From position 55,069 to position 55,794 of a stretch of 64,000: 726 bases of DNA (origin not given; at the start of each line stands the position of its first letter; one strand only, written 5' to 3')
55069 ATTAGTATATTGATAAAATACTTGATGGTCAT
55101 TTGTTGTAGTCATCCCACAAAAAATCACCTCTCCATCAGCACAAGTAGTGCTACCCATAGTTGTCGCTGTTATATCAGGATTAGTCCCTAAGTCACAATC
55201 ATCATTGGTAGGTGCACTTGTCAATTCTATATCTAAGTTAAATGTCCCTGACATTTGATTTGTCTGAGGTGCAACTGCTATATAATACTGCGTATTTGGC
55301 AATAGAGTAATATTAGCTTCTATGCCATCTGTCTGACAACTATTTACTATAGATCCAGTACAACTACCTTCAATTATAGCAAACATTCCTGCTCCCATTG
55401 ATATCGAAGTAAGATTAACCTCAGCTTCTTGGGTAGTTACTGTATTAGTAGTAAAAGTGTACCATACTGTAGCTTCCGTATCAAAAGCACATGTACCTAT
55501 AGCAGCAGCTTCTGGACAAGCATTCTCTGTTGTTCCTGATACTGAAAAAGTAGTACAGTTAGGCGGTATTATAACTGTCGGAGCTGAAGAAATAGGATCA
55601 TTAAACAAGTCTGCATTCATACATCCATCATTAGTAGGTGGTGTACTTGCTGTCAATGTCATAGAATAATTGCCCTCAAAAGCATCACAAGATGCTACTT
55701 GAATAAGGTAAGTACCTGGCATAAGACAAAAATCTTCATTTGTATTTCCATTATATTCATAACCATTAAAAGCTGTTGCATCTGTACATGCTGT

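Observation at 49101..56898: Array of 18 copies (9 two-domain modules) of a Cys-rich ~140-aa domain I cannot assign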

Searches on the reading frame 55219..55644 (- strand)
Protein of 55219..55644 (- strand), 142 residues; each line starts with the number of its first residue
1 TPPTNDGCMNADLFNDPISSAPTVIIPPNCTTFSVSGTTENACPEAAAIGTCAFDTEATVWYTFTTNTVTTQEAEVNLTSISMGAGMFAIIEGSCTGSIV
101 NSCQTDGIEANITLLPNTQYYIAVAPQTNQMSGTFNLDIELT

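Call 47: search_protein_families(library=pfam, proteins=[window:55219-55644:-], max_evalue=1)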
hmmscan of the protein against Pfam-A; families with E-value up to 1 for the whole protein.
window:55219-55644:- (142 aa): 2 families
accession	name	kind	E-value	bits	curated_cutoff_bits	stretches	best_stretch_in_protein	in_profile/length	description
PF23522.1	Microp_apicomplexa_12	-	0.018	15.7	27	1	4-41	24-61/91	Apicomplexa microprotein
PF07893.19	DUF1668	-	0.23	11.2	23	0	49-62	193-206/336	Protein of unknown function (DUF1668)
